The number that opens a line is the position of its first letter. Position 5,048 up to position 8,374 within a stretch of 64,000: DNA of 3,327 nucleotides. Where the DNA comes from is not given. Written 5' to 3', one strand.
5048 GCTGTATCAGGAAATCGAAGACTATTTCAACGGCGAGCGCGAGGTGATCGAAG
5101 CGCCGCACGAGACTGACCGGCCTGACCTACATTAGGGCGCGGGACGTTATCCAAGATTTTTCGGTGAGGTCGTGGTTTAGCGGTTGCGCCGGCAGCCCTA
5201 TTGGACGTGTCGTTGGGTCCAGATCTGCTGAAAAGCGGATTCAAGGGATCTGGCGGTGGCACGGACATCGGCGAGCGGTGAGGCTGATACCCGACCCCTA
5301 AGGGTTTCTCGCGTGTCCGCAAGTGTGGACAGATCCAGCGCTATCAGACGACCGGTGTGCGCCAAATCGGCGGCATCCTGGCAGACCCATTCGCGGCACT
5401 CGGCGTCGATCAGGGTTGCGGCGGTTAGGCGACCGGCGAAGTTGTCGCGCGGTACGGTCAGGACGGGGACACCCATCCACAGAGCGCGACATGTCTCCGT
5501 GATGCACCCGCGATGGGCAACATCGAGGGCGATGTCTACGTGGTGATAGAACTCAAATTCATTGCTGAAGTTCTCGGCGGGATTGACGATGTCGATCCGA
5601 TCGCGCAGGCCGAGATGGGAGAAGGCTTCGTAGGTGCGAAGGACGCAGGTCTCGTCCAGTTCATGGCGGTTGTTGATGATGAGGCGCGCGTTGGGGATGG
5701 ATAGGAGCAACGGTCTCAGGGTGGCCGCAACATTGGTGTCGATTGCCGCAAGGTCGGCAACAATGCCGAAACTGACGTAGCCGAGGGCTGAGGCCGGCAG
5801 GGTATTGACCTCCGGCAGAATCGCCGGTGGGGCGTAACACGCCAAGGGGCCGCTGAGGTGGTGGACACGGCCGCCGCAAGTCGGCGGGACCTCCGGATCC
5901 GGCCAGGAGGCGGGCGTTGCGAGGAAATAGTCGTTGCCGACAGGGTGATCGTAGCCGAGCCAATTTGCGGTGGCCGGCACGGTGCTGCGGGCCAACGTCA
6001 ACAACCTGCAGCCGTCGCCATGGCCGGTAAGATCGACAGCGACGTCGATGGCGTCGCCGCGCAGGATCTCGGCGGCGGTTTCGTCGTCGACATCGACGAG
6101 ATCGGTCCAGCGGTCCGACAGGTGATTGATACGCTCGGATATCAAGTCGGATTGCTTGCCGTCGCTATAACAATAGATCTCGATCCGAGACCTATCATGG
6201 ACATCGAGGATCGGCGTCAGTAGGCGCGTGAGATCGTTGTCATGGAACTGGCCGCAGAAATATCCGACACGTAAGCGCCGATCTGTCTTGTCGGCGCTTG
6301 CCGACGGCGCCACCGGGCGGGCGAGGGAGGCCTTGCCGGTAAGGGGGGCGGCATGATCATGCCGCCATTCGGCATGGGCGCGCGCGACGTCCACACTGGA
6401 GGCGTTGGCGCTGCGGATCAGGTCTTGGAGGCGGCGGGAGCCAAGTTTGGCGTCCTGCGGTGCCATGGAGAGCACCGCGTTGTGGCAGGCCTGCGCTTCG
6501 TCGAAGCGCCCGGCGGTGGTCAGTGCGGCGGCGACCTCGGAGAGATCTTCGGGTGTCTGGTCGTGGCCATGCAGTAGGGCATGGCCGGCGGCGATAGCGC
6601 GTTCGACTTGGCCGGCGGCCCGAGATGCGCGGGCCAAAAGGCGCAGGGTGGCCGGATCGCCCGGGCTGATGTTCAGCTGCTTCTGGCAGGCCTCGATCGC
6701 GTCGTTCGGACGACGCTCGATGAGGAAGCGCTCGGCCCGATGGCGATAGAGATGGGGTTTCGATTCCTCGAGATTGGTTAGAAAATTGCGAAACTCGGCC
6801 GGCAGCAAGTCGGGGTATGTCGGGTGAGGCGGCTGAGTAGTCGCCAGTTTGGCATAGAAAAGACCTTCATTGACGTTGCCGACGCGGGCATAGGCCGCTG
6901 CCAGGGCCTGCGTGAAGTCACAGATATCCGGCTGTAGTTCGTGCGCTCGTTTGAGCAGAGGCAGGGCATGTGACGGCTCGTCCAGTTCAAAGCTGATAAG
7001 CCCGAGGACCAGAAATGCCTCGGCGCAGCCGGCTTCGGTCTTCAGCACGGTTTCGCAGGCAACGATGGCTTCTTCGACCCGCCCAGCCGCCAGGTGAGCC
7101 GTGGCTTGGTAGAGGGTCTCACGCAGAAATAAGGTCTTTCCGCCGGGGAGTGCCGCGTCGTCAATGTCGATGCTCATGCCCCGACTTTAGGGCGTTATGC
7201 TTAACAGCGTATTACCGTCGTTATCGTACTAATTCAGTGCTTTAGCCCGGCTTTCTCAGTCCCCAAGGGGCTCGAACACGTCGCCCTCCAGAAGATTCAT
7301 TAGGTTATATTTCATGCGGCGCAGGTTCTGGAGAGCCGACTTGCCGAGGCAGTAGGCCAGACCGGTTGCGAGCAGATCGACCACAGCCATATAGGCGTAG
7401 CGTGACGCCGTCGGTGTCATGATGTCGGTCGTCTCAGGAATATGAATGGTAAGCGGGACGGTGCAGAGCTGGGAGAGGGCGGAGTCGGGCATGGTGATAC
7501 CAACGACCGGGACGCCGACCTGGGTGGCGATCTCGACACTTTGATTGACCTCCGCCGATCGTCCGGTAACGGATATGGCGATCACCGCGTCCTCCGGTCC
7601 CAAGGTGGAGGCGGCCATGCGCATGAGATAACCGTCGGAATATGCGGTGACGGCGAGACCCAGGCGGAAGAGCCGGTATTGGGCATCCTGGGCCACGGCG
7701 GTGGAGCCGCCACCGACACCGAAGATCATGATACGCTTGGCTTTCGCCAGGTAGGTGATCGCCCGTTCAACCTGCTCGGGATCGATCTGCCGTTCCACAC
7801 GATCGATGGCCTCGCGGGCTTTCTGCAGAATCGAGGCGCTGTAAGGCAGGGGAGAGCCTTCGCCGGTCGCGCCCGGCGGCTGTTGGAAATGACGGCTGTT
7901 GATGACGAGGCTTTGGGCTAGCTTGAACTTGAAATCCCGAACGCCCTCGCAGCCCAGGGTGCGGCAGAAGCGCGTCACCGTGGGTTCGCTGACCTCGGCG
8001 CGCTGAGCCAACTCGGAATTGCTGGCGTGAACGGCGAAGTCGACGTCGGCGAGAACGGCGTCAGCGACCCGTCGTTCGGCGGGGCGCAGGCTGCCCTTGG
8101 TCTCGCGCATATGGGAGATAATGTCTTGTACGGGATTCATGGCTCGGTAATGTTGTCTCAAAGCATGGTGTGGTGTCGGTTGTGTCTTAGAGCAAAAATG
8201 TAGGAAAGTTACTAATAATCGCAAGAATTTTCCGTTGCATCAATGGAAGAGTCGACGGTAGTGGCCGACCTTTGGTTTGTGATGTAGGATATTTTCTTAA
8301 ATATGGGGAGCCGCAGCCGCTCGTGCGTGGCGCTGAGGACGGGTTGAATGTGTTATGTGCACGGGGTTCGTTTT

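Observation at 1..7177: Flagellin-glycosylation island encoding two non-homologous candidate flagellin glycosyltransferases (Maf/DUF115 and FlmG-like TPR-GT41) plus acetamidino-sugar machinery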

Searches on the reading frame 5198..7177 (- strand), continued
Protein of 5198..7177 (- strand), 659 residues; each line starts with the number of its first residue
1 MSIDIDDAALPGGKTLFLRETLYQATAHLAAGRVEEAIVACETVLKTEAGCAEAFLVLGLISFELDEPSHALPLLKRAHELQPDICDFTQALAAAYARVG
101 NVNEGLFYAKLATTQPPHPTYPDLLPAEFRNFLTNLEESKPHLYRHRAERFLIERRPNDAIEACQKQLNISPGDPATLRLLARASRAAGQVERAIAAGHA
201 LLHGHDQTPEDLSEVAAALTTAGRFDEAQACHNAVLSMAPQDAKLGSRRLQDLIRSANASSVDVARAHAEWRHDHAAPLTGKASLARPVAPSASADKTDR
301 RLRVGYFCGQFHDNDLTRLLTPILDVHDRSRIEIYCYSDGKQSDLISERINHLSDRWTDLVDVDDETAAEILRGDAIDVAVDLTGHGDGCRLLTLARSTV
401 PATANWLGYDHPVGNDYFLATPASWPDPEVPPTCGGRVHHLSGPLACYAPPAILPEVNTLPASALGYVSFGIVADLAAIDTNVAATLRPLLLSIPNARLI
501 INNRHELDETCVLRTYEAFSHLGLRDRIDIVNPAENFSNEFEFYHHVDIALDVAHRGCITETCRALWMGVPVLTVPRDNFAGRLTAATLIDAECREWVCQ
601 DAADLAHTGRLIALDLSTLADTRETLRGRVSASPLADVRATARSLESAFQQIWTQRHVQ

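Call 58: find_encoding_contigs(protein=P0009, flank=10000, max_places=1)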
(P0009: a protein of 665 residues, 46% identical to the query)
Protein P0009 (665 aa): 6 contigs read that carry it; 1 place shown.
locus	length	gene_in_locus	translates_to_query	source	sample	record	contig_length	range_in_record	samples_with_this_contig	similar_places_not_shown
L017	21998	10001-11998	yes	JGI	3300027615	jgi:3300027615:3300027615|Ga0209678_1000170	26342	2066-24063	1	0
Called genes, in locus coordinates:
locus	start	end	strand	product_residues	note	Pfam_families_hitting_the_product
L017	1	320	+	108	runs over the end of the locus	PF10135:Rod-binding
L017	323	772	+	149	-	-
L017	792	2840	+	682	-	PF00460:Flg_bb_rod (weak), PF22638:FlgK_D1, PF07196:Flagellin_IN (faint), PF06429:Flg_bbr_C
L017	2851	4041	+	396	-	-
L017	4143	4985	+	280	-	-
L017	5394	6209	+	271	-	PF00669:Flagellin_N, PF00700:Flagellin_C (weak)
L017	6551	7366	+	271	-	PF00669:Flagellin_N, PF00700:Flagellin_C (weak)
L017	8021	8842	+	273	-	PF00669:Flagellin_N, PF00700:Flagellin_C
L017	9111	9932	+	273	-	PF00669:Flagellin_N, PF00700:Flagellin_C (weak)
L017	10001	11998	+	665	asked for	PF00515:TPR_1 (faint), PF07719:TPR_2 (faint), PF13181:TPR_8 (faint), PF13432:TPR_16 (weak), PF14559:TPR_19 (faint), PF13844:Glyco_transf_41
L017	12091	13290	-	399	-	PF01973:MptE-like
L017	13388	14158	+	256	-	-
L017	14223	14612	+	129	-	PF07378:FlbT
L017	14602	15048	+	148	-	PF07309:FlaF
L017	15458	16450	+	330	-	PF01073:3Beta_HSD, PF01370:Epimerase, PF02719:Polysacc_synt_2, PF04321:RmlD_sub_bind, PF05368:NmrA (weak), PF07993:NAD_binding_4 (faint), PF13460:NAD_binding_10 (weak), PF16363:GDP_Man_Dehyd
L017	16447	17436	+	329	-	-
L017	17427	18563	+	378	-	-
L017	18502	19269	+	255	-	PF02348:CTP_transf_3, PF12804:NTP_transf_3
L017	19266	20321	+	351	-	PF03102:NeuB, PF08666:SAF (faint)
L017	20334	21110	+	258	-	-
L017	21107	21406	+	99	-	-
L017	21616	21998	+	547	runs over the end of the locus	PF02120:Flg_hook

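Call 62: search_protein_families(library=ncbifam, proteins=[L005:17091-18161:-, L009:11934-12932:+, L017:19266-20321:+, L007:8663-9709:+, L005:18158-18886:-, L009:14734-15885:+, L009:16589-17761:-, L009:17802-18812:+, L009:18809-20017:-], max_evalue=1e-10)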
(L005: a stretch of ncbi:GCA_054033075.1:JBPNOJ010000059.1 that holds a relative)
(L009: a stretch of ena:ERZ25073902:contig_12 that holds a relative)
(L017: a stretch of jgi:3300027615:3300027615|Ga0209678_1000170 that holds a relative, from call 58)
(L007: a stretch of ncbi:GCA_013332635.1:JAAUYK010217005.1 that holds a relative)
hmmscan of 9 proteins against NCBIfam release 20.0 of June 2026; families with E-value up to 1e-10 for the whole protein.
L005:17091-18161:- (356 aa): 2 families
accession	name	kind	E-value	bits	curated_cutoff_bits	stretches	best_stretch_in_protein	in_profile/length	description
TIGR03569.1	NeuB_NnaB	equivalog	1.7e-133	444.7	399.65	1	19-344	1-328/329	N-acetylneuraminate synthase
TIGR03586.1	PseI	equivalog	6.4e-91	304.9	340.25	1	19-344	2-326/327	pseudaminic acid synthase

L009:11934-12932:+ (332 aa): 2 families
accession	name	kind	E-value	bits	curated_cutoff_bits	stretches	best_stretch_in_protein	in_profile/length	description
TIGR03569.1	NeuB_NnaB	equivalog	1.7e-132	441.4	399.65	1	20-332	1-315/329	N-acetylneuraminate synthase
TIGR03586.1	PseI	equivalog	1.5e-83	280.7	340.25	1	20-332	2-313/327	pseudaminic acid synthase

L017:19266-20321:+ (351 aa): 2 families
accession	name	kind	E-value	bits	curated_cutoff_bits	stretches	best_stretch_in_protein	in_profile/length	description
TIGR03569.1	NeuB_NnaB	equivalog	3e-85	286.2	399.65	1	31-341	2-327/329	N-acetylneuraminate synthase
TIGR03586.1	PseI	equivalog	4.2e-76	256.2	340.25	1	88-342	74-326/327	pseudaminic acid synthase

L007:8663-9709:+ (348 aa): 2 families
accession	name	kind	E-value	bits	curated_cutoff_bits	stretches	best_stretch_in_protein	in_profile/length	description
TIGR03569.1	NeuB_NnaB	equivalog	1.4e-133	445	399.65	1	16-341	1-328/329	N-acetylneuraminate synthase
TIGR03586.1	PseI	equivalog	7.3e-90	301.5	340.25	1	16-341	2-326/327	pseudaminic acid synthase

L005:18158-18886:- (242 aa): 1 family
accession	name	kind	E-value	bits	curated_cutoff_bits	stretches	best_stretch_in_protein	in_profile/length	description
TIGR03584.1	PseF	equivalog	1.2e-39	136.2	205.7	1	8-224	1-218/222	pseudaminic acid cytidylyltransferase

L009:14734-15885:+ (383 aa): 2 families
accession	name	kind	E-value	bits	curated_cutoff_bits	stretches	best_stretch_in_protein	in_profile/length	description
TIGR03568.1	NeuC_NnaA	equivalog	4e-119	397.7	235.9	1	2-368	1-365/365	UDP-N-acetylglucosamine 2-epimerase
TIGR00236.1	wecB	equivalog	5.2e-21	75.2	210.15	1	11-369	10-363/366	non-hydrolyzing UDP-N-acetylglucosamine 2-epimerase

L009:16589-17761:- (390 aa): 7 families
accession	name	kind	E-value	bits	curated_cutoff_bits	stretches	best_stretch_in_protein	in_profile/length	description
TIGR04181.1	NHT_00031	hypoth_equivalog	4.4e-129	430.4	420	1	9-369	1-359/359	LegC family aminotransferase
TIGR03588.1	PseC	equivalog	2.6e-68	230.7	423.5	1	23-386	16-378/380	UDP-4-amino-4,6-dideoxy-N-acetyl-beta-L-altrosamine transaminase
NF008658.2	PRK11658.1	equivalog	3.8e-56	190.4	631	1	9-386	5-375/379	UDP-4-amino-4-deoxy-L-arabinose aminotransferase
TIGR04427.1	PLP_DesI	equivalog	9.5e-53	179.7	650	1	24-388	38-383/390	dTDP-4-dehydro-6-deoxyglucose aminotransferase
NF008687.0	PRK11706.1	equivalog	6.3e-52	176.6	375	1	11-386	4-372/375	dTDP-4-amino-4,6-dideoxygalactose transaminase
TIGR02379.1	ECA_wecE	subfamily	1.9e-41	142.1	434.85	1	12-385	5-372/376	dTDP-4-amino-4,6-dideoxy-D-glucose transaminase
NF011936.0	PRK15407.1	equivalog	5.6e-35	120.9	423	1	32-223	60-242/440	lipopolysaccharide biosynthesis protein RfbH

L009:17802-18812:+ (336 aa): 22 families
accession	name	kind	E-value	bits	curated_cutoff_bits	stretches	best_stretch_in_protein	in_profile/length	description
TIGR04180.1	EDH_00030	hypoth_equivalog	2.3e-120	401.2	475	1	13-306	1-296/297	NAD-dependent 4,6-dehydratase LegB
TIGR01181.1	dTDP_gluc_dehyt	equivalog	1.5e-44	152.4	365.1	1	12-322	1-314/321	dTDP-glucose 4,6-dehydratase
TIGR01179.1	galE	equivalog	3.2e-44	151.1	262.3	1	12-321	1-327/332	UDP-glucose 4-epimerase GalE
TIGR02622.1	CDP_4_6_dhtase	equivalog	2.2e-28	99.4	278.45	1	8-324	2-335/352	CDP-glucose 4,6-dehydratase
TIGR03466.1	HpnA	hypoth_equivalog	7.1e-28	97.4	367.65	1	12-271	2-251/327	hopanoid-associated sugar epimerase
NF042423.1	oxyalk_red_Shew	equivalog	9.7e-26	90.6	580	1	10-234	8-220/331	2-alkyl-3-oxoalkanoate reductase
NF042422.1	oxyalk_red_OleD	equivalog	9.2e-25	87.7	580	1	12-234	2-214/329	2-alkyl-3-oxoalkanoate reductase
NF011728.1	PRK15181.1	equivalog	1.5e-24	86.7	760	1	11-318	16-336/348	Vi polysaccharide biosynthesis UDP-N-acetylglucosaminuronic acid C-4 epimerase TviC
NF007956.0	PRK10675.1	subfamily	9.2e-24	84.2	394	1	12-319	2-329/338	UDP-glucose 4-epimerase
NF047922.1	GDPFucSynFcl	equivalog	1.8e-23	83.5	500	1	11-321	3-303/308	GDP-L-fucose synthase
TIGR02197.1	heptose_epim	equivalog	3.1e-23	82.4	274.6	1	13-318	1-312/316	ADP-glyceromanno-heptose 6-epimerase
NF007582.0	PRK10217.1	equivalog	5.5e-22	78.3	698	1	11-271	2-278/355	dTDP-glucose 4,6-dehydratase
TIGR01472.1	gmd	equivalog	2.6e-21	76.2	415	1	13-269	3-271/342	GDP-mannose 4,6-dehydratase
NF007490.0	PRK10084.1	subfamily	1.8e-20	73.3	649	1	12-320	2-335/361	dTDP-glucose 4,6-dehydratase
NF043036.1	ErythonDh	equivalog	9e-20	71.1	325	1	12-205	2-204/321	D-erythronate dehydrogenase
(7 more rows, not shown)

L009:18809-20017:- (402 aa): 20 families
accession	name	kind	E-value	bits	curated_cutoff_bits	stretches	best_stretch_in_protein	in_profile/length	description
NF052502.1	man1P_GTase_Rv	exception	8.4e-48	163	440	1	169-392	2-230/352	mannose-1-phosphate guanylyltransferase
TIGR03992.1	Arch_glmU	subfamily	6.8e-41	140.4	292.1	1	169-387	2-222/393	bifunctional sugar-1-phosphate nucleotidylyltransferase/acetyltransferase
NF045761.1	NAMPUrTaseMurU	equivalog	1.6e-39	136.1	250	1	169-387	2-222/226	N-acetylmuramate alpha-1-phosphate uridylyltransferase MurU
NF041313.1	UDPGP_AglF_Halo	equivalog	2.1e-34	119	400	1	168-389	1-231/234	UTP--glucose-1-phosphate uridylyltransferase AglF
TIGR01208.1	rmlA_long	equivalog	6.4e-28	97.6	320.25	1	170-389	2-231/353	glucose-1-phosphate thymidylyltransferase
NF049965.1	GlMnHpPGnyltfHddC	equivalog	3e-27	95.7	300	1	169-387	2-216/221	D-glycero-D-manno-heptose 1-phosphate guanosyltransferase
NF041173.1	Sug_nt_acttase_Thmprot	equivalog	1.9e-19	69.9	600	1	169-383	2-218/405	bifunctional sugar-1-phosphate nucleotidylyltransferase/acetyltransferase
TIGR02623.1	G1P_cyt_trans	equivalog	1.7e-18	67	300.25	0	252-376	106-229/255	glucose-1-phosphate cytidylyltransferase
TIGR01207.1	rmlA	equivalog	5.9e-18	65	360.65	1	170-388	2-232/286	glucose-1-phosphate thymidylyltransferase RfbA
NF003670.0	PRK05293.1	equivalog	1.2e-16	60.7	470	1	170-389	7-255/382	glucose-1-phosphate adenylyltransferase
TIGR02091.1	glgC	equivalog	1.4e-16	60.5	424.9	1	170-386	3-253/364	glucose-1-phosphate adenylyltransferase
NF045697.1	MurNAcPUrMurU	equivalog_domain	3.5e-16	59.3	370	1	172-383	2-219/229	N-acetylmuramate alpha-1-phosphate uridylyltransferase MurU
NF010938.0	PRK14358.1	equivalog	2.9e-12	45.9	500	1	165-342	5-186/481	bifunctional N-acetylglucosamine-1-phosphate uridyltransferase/glucosamine-1-phosphate acetyltransferase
NF001947.0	PRK00725.1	subfamily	4.7e-12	45.4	470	1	170-326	19-195/426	glucose-1-phosphate adenylyltransferase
NF012024.0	PRK15480.1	equivalog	6.9e-12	45.1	588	1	170-339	6-181/292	glucose-1-phosphate thymidylyltransferase RfbA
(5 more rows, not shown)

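Call 66: find_encoding_contigs(protein=P0043, flank=6000, max_places=1)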
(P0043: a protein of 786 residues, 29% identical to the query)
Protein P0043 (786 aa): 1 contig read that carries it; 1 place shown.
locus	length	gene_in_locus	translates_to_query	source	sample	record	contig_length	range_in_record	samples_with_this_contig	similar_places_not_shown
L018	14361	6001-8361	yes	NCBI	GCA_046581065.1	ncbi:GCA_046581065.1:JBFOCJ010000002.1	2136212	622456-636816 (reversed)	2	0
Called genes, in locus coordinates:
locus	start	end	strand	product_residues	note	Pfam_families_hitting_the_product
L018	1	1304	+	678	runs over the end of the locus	PF00115:COX1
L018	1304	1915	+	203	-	PF00510:COX3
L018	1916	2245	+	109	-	PF03626:COX4_pro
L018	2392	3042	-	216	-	PF00657:Lipase_GDSL (weak), PF13472:Lipase_GDSL_2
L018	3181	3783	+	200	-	PF00440:TetR_N, PF16925:TetR_C_13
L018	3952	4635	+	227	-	PF01965:DJ-1_PfpI, PF17124:ThiJ_like (faint)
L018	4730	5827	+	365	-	PF00724:Oxidored_FMN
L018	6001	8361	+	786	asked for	PF13424:TPR_12, PF13432:TPR_16, PF14559:TPR_19, PF13432:TPR_16, PF14559:TPR_19, PF13424:TPR_12, PF13414:TPR_11, PF13432:TPR_16, +26 more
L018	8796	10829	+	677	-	PF09206:ArabFuran-catal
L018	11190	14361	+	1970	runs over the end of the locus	PF00005:ABC_tran (faint), PF00910:RNA_helicase (faint), PF00931:NB-ARC (faint), PF01443:Viral_helicase1 (faint), PF17760:UvrA_inter (weak), PF17755:UvrA_DNA-bind, PF13304:AAA_21 (weak), PF17760:UvrA_inter, +24 more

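Call 72: search_protein_representatives(alignment_id=A2)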
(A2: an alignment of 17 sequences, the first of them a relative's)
Query: 17 sequences, 660 profile positions. Proteins with E-value up to 0.001 (for the whole library): 94588; up to 1e-10: 38161; up to 1e-30: 21495. The best 150 are listed.
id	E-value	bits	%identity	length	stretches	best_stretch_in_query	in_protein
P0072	0.0e+00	2019.5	-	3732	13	209-656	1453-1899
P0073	0.0e+00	1790.4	-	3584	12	193-658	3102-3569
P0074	0.0e+00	1771.4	-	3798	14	154-658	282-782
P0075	0.0e+00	1745.6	-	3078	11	188-658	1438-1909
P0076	0.0e+00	1429.3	-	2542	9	155-659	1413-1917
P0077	0.0e+00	1375.7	-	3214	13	214-659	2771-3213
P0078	0.0e+00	1349.0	-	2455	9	172-656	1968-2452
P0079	0.0e+00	1302.2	-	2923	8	157-658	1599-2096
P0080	0.0e+00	1295.9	-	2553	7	136-658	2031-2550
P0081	0.0e+00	1236.3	-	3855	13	18-658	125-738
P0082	0.0e+00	1158.0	-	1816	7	155-658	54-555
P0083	0.0e+00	1142.7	-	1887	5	170-659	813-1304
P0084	0.0e+00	1137.8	-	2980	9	156-657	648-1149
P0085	0.0e+00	1137.2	-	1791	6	189-658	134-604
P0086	0.0e+00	1130.9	-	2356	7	189-658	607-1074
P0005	2.7e-285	964.7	-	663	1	6-659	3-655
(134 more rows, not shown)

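Call 74: find_encoding_contigs(protein=P0018, flank=10000, max_places=1)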
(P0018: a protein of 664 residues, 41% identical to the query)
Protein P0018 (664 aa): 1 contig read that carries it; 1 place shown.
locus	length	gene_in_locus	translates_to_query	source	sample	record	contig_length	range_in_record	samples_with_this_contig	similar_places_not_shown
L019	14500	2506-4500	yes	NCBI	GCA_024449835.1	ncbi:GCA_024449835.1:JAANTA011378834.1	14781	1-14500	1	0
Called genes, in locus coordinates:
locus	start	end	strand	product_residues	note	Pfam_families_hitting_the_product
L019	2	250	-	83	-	?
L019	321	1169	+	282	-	PF00669:Flagellin_N, PF00700:Flagellin_C (weak)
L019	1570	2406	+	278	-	PF00669:Flagellin_N, PF00700:Flagellin_C (weak)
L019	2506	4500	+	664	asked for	PF00515:TPR_1 (faint), PF07719:TPR_2 (faint), PF13176:TPR_7 (faint), PF13181:TPR_8 (faint), PF13424:TPR_12 (faint), PF13428:TPR_14 (faint), PF14559:TPR_19 (weak), PF13844:Glyco_transf_41, +4 more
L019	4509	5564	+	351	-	PF03102:NeuB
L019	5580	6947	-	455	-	PF08885:GSCFA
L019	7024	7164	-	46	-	-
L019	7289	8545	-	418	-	-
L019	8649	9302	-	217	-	PF00117:GATase, PF07685:GATase_3 (weak)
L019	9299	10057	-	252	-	PF00977:His_biosynth, PF03060:NMO (faint)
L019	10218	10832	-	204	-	PF17836:PglD_N, PF25087:GMPPB_C (faint), PF00132:Hexapep (faint)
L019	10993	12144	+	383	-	PF02350:Epimerase_2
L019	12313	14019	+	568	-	PF02310:B12-binding, PF04055:Radical_SAM, PF13432:TPR_16 (faint)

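Call 75: find_encoding_contigs(protein=P0005, flank=10000, max_places=1)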
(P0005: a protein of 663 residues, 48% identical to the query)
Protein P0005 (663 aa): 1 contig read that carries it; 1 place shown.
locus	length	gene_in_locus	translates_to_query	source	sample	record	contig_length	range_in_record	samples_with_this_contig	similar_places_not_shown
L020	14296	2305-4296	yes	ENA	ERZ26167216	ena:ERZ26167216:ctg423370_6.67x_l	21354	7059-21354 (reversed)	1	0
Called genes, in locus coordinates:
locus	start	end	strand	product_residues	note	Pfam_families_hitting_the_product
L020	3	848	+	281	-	?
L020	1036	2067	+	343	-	-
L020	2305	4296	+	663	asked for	PF07719:TPR_2 (faint), PF13428:TPR_14 (faint), PF14559:TPR_19 (weak), PF13424:TPR_12 (faint), PF13844:Glyco_transf_41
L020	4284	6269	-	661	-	PF20157:Maf_flag10_N, PF01973:MptE-like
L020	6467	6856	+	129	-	PF07378:FlbT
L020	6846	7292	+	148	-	PF07309:FlaF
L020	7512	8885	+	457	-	-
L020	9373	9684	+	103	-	PF12762:DDE_Tnp_IS1595 (weak)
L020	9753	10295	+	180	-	PF13860:FlgD_ig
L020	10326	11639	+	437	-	PF00460:Flg_bb_rod, PF22692:LlgE_F_G_D1, PF07559:FlgE_D2, PF06429:Flg_bbr_C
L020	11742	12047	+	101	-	PF06627:DUF1153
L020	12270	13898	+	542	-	PF01514:YscJ_FliF, PF08345:YscJ_FliF_C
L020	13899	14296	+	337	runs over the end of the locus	PF03448:MgtE_N (faint), PF14842:FliG_N, PF14841:FliG_M, PF01706:FliG_C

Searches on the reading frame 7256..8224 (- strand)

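Call 3: search_protein_families(library=pfam, proteins=[window:7256-8224:-], max_evalue=0.01)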
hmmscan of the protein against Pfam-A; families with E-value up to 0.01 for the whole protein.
window:7256-8224:- (322 aa): 3 families
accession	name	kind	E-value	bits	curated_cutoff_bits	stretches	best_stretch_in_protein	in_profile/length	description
PF01380.27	SIS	-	1.4e-20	73.9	25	1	159-287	2-130/131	SIS domain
PF01418.23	HTH_6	-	3.2e-18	65.9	28.3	1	37-106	5-74/77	Helix-turn-helix domain, rpiR family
PF13580.11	SIS_2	-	2.9e-06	27.8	27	1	199-244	91-137/138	SIS domain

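Call 5: search_protein_families(library=ncbifam, proteins=[window:7256-8224:-], max_evalue=0.001)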
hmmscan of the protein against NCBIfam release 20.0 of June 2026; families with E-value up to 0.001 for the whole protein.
window:7256-8224:- (322 aa): 13 families
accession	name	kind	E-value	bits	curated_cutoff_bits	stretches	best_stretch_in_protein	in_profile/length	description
NF008451.0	PRK11302.1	subfamily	2.4e-68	230.7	296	1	34-308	2-273/286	transcriptional regulator HexR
NF010701.0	PRK14101.1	equivalog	4e-56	190.5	920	1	33-291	341-596/638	bifunctional transcriptional regulator/glucokinase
NF008458.0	PRK11337.1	equivalog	1.8e-37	128.9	378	1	29-305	10-284/293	MurR/RpiR family transcriptional regulator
NF040776.2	AlsR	equivalog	5.7e-35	120.6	400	1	35-303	4-270/279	transcriptional repressor AlsR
NF008590.0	PRK11557.1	equivalog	3.9e-26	92.1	355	1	39-291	7-261/282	MurR/RpiR family transcriptional regulator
NF012026.0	PRK15482.1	equivalog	1.1e-18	67.8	408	1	37-303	5-276/285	HTH-type transcriptional regulator MurR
TIGR03127.2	RuMP_HxlB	equivalog_domain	6.4e-11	42.5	160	1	137-268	5-129/178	6-phospho-3-hexuloisomerase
NF041755.1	RuMP_HxlAB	equivalog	1.4e-06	27.5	500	1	138-269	222-348/391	bifunctional 3-hexulose-6-phosphate synthase/6-phospho-3-hexuloisomerase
NF008141.0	PRK10892.1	equivalog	1.2e-05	24.8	505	1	132-290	19-179/328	arabinose-5-phosphate isomerase KdsD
NF041128.1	glucosaP_deam_GlmD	equivalog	2.2e-05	23.8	580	1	159-287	28-152/323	glucosamine-6-phosphate deaminase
TIGR00393.1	kpsF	subfamily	9.3e-05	22.1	203.7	1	208-289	45-129/268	KpsF/GutQ family sugar-phosphate isomerase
NF046059.1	NagB_SO3506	equivalog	0.0003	20.2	430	1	134-286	6-163/330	glucosamine-6-phosphate deaminase NagB-II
NF041395.1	TranRegLrpA1_Halo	equivalog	0.00051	20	250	0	54-95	7-48/142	HTH-type transcriptional regulator LrpA1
